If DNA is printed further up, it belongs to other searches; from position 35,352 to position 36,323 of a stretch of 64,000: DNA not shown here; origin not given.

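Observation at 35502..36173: Orphan transmembrane STING-domain protein with no cyclic-dinucleotide synthase in 64 kb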

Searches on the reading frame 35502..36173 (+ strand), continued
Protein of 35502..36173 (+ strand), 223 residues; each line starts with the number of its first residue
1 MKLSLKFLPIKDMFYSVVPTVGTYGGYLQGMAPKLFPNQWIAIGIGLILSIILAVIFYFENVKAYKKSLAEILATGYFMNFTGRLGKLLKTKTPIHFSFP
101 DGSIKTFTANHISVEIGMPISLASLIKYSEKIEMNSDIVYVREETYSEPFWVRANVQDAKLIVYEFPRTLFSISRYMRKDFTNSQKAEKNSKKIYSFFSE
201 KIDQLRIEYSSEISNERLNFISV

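Call 55: search_solved_structures(query=A5, max_evalue=1, show_alignments=5)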
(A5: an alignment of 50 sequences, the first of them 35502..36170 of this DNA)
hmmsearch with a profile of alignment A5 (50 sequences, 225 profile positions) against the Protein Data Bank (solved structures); distinct sequences matched with E-value up to 1: 10.
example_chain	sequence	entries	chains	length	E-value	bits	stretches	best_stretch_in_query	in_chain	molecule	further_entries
8hwi_A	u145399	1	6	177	3e-32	115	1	63-220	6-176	CD-NTase-associated protein 12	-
9lmq_A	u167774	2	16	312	6.6e-20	74.7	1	20-212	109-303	CD-NTase-associated protein 12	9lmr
7ebl_A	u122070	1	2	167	1.8e-19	73.2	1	66-211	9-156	STING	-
8hwj_A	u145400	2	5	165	2.2e-19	72.9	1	66-212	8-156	CD-NTase-associated protein 12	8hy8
7un8_A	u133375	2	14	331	7.7e-12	48.3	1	12-210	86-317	CD-NTase-associated protein 12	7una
7un9_A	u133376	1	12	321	1.6e-11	47.2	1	20-210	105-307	CD-NTase-associated protein 12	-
8hy9_A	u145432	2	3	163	1.5e-09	40.8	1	68-206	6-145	CD-NTase-associated protein 12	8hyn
6wt4_A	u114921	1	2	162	7.9e-09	38.4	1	64-210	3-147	Bacterial STING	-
6wt5_A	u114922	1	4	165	1e-08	38.1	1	68-205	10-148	Bacterial STING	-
7ebd_A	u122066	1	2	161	3.7e-08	36.3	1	68-209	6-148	TIR-like domain-containing protein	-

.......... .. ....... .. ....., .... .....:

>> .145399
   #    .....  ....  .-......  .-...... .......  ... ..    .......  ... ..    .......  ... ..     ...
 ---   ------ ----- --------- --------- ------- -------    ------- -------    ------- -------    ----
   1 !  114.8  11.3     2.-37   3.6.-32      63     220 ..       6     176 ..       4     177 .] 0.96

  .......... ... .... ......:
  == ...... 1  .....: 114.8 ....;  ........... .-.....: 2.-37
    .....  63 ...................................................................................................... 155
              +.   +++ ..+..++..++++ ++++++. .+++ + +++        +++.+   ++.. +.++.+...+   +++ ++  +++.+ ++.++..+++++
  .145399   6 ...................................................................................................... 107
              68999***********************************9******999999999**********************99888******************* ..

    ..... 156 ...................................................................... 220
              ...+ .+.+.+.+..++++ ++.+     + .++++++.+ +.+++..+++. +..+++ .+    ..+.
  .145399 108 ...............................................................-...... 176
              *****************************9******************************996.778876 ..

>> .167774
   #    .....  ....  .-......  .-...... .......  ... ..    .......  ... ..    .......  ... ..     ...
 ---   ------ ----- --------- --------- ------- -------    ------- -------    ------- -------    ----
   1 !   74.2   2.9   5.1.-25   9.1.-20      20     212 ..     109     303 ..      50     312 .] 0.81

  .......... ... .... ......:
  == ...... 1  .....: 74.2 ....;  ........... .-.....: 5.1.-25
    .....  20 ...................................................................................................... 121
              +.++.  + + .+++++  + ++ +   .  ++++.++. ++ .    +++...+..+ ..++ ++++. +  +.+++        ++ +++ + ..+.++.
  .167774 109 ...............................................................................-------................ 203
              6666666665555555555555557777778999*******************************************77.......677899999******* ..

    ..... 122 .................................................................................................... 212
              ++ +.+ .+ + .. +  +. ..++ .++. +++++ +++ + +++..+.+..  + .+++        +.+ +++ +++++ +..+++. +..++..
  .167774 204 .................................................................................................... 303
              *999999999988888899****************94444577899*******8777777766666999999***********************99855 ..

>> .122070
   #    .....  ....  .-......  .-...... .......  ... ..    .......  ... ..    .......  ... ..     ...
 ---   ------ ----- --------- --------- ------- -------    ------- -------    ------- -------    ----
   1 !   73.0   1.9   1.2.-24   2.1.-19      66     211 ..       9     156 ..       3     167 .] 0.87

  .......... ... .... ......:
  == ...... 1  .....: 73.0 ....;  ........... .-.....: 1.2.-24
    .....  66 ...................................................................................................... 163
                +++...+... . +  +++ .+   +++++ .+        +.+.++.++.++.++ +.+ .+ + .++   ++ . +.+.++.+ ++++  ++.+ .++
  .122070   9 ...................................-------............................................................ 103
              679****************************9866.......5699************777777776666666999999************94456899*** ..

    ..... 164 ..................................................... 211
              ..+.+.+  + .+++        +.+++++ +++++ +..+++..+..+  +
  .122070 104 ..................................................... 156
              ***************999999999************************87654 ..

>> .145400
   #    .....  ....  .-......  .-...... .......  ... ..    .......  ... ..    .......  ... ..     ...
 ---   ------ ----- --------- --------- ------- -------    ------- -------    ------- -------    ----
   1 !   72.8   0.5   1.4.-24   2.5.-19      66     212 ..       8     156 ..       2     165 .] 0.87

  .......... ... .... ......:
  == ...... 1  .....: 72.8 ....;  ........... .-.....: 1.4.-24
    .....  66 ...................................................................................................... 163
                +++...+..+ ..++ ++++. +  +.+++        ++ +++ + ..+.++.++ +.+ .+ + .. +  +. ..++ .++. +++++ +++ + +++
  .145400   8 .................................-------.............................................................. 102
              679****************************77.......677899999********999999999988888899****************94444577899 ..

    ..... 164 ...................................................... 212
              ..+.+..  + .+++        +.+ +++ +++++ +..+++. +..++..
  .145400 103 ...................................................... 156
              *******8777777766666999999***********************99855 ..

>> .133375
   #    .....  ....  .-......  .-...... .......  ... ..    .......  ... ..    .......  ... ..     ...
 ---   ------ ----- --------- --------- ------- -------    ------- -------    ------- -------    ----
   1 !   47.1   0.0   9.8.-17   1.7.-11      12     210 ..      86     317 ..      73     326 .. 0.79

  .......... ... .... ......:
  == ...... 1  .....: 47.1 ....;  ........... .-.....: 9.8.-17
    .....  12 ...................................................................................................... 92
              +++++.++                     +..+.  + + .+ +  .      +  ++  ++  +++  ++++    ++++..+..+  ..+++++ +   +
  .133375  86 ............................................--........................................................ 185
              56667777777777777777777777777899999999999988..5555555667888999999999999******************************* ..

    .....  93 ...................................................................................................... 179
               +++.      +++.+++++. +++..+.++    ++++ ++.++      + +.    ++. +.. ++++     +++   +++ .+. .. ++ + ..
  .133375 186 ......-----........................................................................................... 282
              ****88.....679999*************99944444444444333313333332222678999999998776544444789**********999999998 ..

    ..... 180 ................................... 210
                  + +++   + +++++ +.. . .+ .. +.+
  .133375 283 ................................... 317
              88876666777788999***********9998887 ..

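Call 57: find_related_loci(query=A1, collection=viral_contigs, flank=8000)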
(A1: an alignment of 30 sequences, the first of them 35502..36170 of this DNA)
Query A1 (223 aa) in viral_contigs; peptide patterns used: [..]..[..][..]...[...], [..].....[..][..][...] (x = any residue, [..] = any of these).
169 stretches matched a pattern, but none encodes a relative of the query by tblastn (E <= 1e-3).

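Call 60: find_related_loci(query=A7, collection=metagenome_contigs, flank=6000)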
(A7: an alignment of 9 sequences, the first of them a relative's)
Query A7 (231 aa) in metagenome_contigs; peptide patterns used: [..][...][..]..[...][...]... (x = any residue, [..] = any of these).
35 stretches matched a pattern; 13 encode a relative of the query (tblastn E <= 1e-3); 13 distinct loci.
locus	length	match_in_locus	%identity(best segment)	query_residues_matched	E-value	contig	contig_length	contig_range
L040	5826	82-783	59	1-231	5e-75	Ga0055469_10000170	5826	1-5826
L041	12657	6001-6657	47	10-226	1e-59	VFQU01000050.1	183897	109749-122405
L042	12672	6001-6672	37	10-230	8e-49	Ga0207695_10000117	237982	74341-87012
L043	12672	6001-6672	36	10-230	3e-48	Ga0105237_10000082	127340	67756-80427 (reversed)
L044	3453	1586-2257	37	10-230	2e-48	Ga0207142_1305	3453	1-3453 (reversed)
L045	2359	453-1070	34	10-212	8e-38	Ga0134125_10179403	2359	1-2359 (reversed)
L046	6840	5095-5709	36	10-211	6e-35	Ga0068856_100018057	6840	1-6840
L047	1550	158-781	35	10-214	1e-33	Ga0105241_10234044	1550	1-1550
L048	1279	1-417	40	75-212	9e-32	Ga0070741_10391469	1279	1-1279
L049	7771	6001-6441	46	72-208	4e-30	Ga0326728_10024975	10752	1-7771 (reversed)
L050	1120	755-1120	34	6-124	8e-20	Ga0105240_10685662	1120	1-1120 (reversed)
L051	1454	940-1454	35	16-185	2e-27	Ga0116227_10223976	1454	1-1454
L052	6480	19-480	32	56-204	1e-13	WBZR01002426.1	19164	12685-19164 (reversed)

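Call 62: search_protein_families(library=padloc, proteins=[L039:790-1722:+, L041:6700-7860:+, L042:4657-5838:+, L044:238-1422:+, L040:921-1595:+, L040:1724-3004:+, L049:3945-5390:+, L045:1311-2357:-, L047:897-1550:-, L052:726-1685:-], max_evalue=0.001)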
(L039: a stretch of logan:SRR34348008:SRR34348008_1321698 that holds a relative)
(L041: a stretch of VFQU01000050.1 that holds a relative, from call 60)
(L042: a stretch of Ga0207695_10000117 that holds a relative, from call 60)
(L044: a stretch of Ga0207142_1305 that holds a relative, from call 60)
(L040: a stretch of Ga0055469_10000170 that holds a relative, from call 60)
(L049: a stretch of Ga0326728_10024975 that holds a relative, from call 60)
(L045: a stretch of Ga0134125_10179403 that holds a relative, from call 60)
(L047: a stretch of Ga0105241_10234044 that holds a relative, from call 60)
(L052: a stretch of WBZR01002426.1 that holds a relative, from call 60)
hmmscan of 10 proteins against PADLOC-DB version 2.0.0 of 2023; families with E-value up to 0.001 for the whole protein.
L039:790-1722:+ (311 aa): 0 families

L041:6700-7860:+ (387 aa): 0 families

L042:4657-5838:+ (394 aa): 0 families

L044:238-1422:+ (395 aa): 0 families

L040:921-1595:+ (225 aa): 0 families

L040:1724-3004:+ (427 aa): 0 families

L049:3945-5390:+ (482 aa): 3 families
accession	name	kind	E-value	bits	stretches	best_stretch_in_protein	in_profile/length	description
PDLC01172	TPR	-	3.6e-11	40.6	0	115-142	92-119/448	TPR repeats containing protein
PDLC01171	TPR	-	5.1e-10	36.9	1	116-312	80-288/504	TPR repeats containing protein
PDLC01101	PrimPol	-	3.8e-08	30.4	0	259-329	49-102/490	adaptation polymerase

L045:1311-2357:- (349 aa): 7 families
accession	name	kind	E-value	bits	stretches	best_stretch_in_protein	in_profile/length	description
PDLC04606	PDC-M37B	-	2.4e-44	150.1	1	27-207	125-303/390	-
PDLC04605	PDC-M37B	-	2.4e-39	133.8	1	28-201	256-427/518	-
PDLC03838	DolB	-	1.9e-31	107.7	2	27-200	120-280/375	-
PDLC01993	RtcR--CARF_AAA_HTH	-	6.8e-06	22.8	1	28-176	166-306/523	-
PDLC01994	RtcR_PspF1--CARF_AAA_HTH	-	1.4e-05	22.4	1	81-178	186-280/468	-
PDLC04140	mad8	-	6.9e-05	20.5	1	81-235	32-108/314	mads_8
PDLC01995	RtcR_PspF2--CARF_AAA_HTH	-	0.00066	16.9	0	31-179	146-292/481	-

L047:897-1550:- (218 aa): 3 families
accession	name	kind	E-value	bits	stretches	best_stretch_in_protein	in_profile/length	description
PDLC04606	PDC-M37B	-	6e-22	76.3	2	5-76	232-303/390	-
PDLC04605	PDC-M37B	-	4.7e-20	70.1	1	2-70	360-427/518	-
PDLC03838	DolB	-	3.7e-16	57.4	2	18-69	230-280/375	-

L052:726-1685:- (320 aa): 0 families

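Call 63: search_protein_families(library=pfam, proteins=[L039:790-1722:+, L041:6700-7860:+, L042:4657-5838:+, L044:238-1422:+, L040:921-1595:+, L040:1724-3004:+, L046:5845-6390:-, L045:1311-2357:-, L043:7109-8323:-, L052:726-1685:-], max_evalue=0.01)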
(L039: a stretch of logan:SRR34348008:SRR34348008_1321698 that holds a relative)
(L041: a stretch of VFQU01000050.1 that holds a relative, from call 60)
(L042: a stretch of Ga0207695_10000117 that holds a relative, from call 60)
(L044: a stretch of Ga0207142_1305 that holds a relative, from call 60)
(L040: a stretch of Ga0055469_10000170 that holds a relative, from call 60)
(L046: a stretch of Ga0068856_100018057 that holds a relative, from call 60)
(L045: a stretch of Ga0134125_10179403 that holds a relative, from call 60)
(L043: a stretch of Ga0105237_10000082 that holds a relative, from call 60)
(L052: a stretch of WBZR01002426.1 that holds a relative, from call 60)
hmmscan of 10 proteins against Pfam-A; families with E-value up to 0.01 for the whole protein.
L039:790-1722:+ (311 aa): 3 families
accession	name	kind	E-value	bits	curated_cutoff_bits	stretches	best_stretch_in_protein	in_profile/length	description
PF02550.21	AcetylCoA_hydro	-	5e-28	98.9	24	1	7-172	13-190/198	Acetyl-CoA hydrolase/transferase N-terminal domain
PF13336.12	AcetylCoA_hyd_C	-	1.8e-14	54.4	23.7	1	264-311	1-48/154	Acetyl-CoA hydrolase/transferase C-terminal domain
PF00455.28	DeoRC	-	0.0016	18.8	31.8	0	189-232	8-51/160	DeoR C terminal sensor domain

L041:6700-7860:+ (387 aa): 1 family
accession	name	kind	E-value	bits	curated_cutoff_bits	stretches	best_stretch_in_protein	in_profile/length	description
PF09994.14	T6SS_Tle1-like_cat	-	2.2e-78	263.9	27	1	3-267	1-286/287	T6SS, Phospholipase effector Tle1-like, catalytic domain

L042:4657-5838:+ (394 aa): 2 families
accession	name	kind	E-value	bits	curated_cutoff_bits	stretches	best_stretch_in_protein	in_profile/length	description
PF03051.21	Peptidase_C1_2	-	1.8e-17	63.7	22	2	197-391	238-423/438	Peptidase C1-like family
PF00112.29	Peptidase_C1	-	1.9e-14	54.7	20.7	2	326-368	164-205/220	Papain family cysteine protease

L044:238-1422:+ (395 aa): 2 families
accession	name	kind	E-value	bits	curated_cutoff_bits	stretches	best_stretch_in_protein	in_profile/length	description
PF03051.21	Peptidase_C1_2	-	2.4e-17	63.4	22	2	198-392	238-423/438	Peptidase C1-like family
PF00112.29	Peptidase_C1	-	8.8e-15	55.8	20.7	2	52-133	15-87/220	Papain family cysteine protease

L040:921-1595:+ (225 aa): 1 family
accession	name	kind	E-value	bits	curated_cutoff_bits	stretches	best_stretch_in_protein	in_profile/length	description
PF24706.1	DUF7669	-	7.8e-12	45.7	23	1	10-80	4-75/75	Domain of unknown function (DUF7669)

L040:1724-3004:+ (427 aa): 1 family
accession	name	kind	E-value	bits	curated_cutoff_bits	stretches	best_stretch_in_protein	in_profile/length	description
PF00330.25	Aconitase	-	2.1e-95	320.9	28.7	2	17-293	1-305/463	Aconitase family (aconitate hydratase)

L046:5845-6390:- (182 aa): 1 family
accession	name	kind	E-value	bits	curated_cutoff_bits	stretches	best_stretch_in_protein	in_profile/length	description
PF13505.12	OMP_b-brl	-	1.2e-06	29.3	28.7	1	9-134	3-122/175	Outer membrane protein beta-barrel domain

L045:1311-2357:- (349 aa): 15 families
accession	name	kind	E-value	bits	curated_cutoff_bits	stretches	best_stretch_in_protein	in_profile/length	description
PF07724.20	AAA_2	-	1.7e-69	233.6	27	1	74-245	1-166/166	AAA domain (Cdc48 subfamily)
PF10431.15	ClpB_D2-small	-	2.5e-27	95.1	21.9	1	251-330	1-80/81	C-terminal, D2-small domain, of ClpB protein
PF07728.20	AAA_5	-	3e-14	53.6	22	1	79-200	2-125/139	AAA domain (dynein-related subfamily)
PF00004.35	AAA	-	6.1e-10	40.1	21.2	1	80-207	2-119/131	ATPase family associated with various cellular activities (AAA)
PF00158.32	Sigma54_activat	-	5.4e-08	33.1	20.2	1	78-203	24-150/168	Sigma-54 interaction domain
PF13401.12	AAA_22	-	4.5e-05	24.2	27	1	78-174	7-110/130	AAA domain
PF06414.18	Zeta_toxin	-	0.00016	21.6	22.3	1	65-119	7-58/199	Zeta toxin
PF13191.12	AAA_16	-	0.00037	21.5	32.6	1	48-158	2-103/167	AAA ATPase domain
PF00437.27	T2SSE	-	0.001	18.3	24.9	1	73-157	139-220/370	Type II/IV secretion system protein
PF20720.3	nSTAND3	-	0.0011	19.1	27.2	0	80-113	21-54/155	Novel STAND NTPase 3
PF13173.12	AAA_14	-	0.0026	18.2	27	0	80-175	6-88/129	AAA domain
PF06309.17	Torsin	-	0.0032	18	27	1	36-103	15-80/127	Torsin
PF05673.19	DUF815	-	0.0037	16.9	23.8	0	187-290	140-229/249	Protein of unknown function (DUF815)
PF07726.17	AAA_3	-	0.0073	16.6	27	0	150-197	64-111/131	ATPase family associated with various cellular activities (AAA)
PF01078.27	Mg_chelatase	-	0.0088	15.9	20.3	0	48-100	5-46/207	Magnesium chelatase, subunit ChlI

L043:7109-8323:- (405 aa): 1 family
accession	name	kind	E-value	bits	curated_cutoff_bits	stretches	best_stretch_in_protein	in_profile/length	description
PF00331.26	Glyco_hydro_10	-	2.7e-105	352.5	22.1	1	53-404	2-310/311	Glycosyl hydrolase family 10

L052:726-1685:- (320 aa): 1 family
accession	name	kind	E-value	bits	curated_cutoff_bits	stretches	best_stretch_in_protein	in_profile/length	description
PF00589.27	Phage_integrase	-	2.4e-14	53.9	27.1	1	176-316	6-167/172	Phage integrase family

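Call 64: find_encoding_contigs(protein=P0171, flank=5000, max_places=2)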
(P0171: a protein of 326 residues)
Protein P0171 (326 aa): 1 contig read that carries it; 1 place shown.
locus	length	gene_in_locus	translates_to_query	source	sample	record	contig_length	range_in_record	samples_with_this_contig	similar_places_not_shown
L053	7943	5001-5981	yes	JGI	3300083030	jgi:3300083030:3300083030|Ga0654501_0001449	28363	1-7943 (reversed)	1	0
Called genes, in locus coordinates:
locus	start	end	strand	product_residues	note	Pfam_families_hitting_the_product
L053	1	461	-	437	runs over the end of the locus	PF00364:Biotin_lipoyl (faint), PF25917:BSH_RND (weak)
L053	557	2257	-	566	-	PF00664:ABC_membrane, PF00005:ABC_tran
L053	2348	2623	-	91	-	-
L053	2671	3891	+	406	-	PF01734:Patatin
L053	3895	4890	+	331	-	PF13676:TIR_2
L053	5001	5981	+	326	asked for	PF10137:CAP12-PCTIR_TIR, PF20300:prok_STING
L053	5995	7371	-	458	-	PF13676:TIR_2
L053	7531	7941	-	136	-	PF00106:adh_short, PF13561:adh_short_C2, PF23441:SDR (weak)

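Call 65: find_encoding_contigs(protein=P0153, flank=5000, max_places=2)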
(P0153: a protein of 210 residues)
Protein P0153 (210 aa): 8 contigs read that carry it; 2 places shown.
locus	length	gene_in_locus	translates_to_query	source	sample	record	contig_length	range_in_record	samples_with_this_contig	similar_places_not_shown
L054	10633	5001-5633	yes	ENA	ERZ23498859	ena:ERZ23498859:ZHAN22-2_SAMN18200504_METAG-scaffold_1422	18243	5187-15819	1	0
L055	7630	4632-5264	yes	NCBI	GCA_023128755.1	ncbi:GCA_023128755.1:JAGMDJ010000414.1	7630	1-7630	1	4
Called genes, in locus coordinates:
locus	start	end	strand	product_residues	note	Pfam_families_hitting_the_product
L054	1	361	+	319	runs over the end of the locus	PF00144:Beta-lactamase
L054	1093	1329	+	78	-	PF13560:HTH_31 (weak), PF01381:HTH_3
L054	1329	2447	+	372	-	-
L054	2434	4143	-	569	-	PF02384:N6_Mtase, PF01209:Ubie_methyltran (faint), PF13847:Methyltransf_31, PF07669:Eco57I, PF13649:Methyltransf_25 (weak), PF12950:TaqI_C (weak)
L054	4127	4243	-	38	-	-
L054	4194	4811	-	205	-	PF12844:HTH_19, PF01381:HTH_3, PF00717:Peptidase_S24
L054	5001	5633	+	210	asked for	PF20300:prok_STING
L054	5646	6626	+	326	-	PF18144:SMODS, PF21654:DncV-like_NTFase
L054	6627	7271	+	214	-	PF02810:SEC-C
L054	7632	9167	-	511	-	PF00158:Sigma54_activat, PF14532:Sigma54_activ_2, PF07728:AAA_5 (weak), PF25601:AAA_lid_14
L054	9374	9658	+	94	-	-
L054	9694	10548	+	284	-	PF01073:3Beta_HSD, PF01370:Epimerase, PF05368:NmrA, PF13460:NAD_binding_10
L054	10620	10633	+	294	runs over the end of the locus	PF00106:adh_short, PF08643:DUF1776 (faint), PF08659:KR (weak), PF13561:adh_short_C2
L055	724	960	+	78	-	PF13560:HTH_31 (weak), PF01381:HTH_3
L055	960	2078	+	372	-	-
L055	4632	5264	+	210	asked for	PF20300:prok_STING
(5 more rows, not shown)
